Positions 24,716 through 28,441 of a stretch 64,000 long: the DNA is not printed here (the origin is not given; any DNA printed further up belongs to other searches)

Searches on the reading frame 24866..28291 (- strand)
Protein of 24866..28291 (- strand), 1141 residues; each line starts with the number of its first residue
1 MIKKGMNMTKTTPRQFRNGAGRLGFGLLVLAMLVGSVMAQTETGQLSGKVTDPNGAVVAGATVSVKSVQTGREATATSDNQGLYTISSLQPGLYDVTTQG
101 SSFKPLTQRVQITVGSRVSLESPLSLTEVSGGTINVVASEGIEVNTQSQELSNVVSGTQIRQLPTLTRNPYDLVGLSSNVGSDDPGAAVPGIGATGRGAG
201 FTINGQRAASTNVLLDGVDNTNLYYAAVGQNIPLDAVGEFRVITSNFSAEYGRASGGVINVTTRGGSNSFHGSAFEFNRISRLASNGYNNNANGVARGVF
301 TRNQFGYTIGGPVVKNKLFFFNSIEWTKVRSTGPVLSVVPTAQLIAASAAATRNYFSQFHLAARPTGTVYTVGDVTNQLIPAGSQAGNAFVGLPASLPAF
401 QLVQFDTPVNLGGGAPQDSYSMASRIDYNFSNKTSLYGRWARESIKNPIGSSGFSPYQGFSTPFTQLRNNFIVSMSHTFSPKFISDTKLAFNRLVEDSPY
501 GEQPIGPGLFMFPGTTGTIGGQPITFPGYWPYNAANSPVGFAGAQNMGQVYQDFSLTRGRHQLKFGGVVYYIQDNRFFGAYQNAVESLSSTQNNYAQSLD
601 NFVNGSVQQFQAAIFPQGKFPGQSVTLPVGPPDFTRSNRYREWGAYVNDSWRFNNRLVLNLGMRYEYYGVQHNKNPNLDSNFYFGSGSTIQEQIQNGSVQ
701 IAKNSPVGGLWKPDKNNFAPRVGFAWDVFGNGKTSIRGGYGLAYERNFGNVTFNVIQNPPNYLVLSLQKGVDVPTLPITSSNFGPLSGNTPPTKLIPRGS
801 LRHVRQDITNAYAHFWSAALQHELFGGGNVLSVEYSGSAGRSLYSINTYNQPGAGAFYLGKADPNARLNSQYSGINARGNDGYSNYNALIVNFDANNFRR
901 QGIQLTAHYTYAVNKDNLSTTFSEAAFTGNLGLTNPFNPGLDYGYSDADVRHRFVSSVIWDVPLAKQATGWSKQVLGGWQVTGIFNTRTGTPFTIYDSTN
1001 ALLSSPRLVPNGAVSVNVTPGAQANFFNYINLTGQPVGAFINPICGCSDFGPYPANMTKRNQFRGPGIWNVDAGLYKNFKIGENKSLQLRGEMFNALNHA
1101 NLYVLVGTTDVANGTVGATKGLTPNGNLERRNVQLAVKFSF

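Call 72: search_protein_families(library=pfam, proteins=[window:24866-28291:-], max_evalue=0.0001)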
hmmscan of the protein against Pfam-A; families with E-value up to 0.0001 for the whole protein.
window:24866-28291:- (1141 aa): 5 families
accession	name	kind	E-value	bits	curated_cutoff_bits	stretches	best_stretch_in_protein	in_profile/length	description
PF25183.1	OMP_b-brl_4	-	1.4e-154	517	30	1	262-1134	1-838/838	Outer membrane beta barrel domain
PF13620.12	CarboxypepD_reg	-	6.3e-18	65.3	32.3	1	45-120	1-77/82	Carboxypeptidase regulatory-like domain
PF00593.30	TonB_dep_Rec_b-barrel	-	5.5e-09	36.8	27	1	541-759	77-254/436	TonB dependent receptor-like, beta-barrel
PF13715.12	CarbopepD_reg_2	-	2.5e-07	31.1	32.2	1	46-121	1-73/88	CarboxypepD_reg-like domain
PF07715.20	Plug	-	2.1e-05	25.4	23.9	1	178-258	33-107/107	TonB-dependent Receptor Plug Domain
